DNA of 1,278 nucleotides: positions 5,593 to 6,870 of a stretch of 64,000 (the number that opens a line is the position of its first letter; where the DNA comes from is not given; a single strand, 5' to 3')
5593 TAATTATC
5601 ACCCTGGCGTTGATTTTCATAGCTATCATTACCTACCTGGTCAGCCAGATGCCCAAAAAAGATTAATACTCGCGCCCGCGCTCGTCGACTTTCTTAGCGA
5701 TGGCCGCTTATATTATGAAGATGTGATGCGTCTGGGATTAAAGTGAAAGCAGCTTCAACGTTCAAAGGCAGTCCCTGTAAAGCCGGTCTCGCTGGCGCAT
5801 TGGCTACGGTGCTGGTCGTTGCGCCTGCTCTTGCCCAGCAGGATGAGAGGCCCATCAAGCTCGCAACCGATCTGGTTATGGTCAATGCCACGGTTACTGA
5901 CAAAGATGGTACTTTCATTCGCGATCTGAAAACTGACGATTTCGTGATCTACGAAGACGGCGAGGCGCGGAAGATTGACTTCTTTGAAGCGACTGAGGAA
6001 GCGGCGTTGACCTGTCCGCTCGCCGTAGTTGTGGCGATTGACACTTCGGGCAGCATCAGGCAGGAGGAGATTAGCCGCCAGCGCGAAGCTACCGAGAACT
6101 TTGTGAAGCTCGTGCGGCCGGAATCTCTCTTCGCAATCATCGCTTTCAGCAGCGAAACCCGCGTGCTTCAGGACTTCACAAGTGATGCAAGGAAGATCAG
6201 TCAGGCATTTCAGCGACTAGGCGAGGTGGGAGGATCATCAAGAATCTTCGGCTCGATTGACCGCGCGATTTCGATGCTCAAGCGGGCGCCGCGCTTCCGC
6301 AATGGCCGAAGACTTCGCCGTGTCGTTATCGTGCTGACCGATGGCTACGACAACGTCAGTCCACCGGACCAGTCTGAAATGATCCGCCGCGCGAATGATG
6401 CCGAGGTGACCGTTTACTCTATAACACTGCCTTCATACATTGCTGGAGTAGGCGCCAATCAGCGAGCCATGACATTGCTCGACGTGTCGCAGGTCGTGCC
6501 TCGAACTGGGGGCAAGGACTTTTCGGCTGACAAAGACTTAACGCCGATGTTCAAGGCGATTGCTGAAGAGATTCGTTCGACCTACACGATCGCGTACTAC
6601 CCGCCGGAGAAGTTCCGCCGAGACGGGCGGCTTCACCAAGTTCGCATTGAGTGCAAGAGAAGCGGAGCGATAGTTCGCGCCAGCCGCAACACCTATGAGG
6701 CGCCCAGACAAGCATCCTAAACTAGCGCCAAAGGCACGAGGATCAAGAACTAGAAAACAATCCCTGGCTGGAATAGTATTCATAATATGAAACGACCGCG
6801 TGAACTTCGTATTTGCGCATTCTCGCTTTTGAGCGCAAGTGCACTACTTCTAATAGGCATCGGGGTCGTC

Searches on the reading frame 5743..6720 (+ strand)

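Call 70: search_protein_families(library=padloc, proteins=[window:5743-6720:+], max_evalue=1e-8)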
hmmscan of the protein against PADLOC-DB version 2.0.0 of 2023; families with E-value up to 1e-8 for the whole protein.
window:5743-6720:+ (325 aa): 0 families

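Call 95: search_protein_families(library=pfam, proteins=[window:5743-6720:+], max_evalue=0.001)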
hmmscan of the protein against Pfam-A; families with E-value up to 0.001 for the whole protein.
window:5743-6720:+ (325 aa): 4 families
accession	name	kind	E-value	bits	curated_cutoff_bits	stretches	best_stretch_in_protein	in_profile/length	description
PF13519.12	VWA_2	-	5.7e-17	62.7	27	1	95-201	1-106/107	von Willebrand factor type A domain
PF00092.34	VWA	-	9.1e-16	59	23.8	1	95-228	2-138/174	von Willebrand factor type A domain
PF06707.17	DUF1194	-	0.00013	21.7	27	0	91-115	2-26/206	Protein of unknown function (DUF1194)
PF13768.12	VWA_3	-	0.00044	20.8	27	1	94-227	2-131/155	von Willebrand factor type A domain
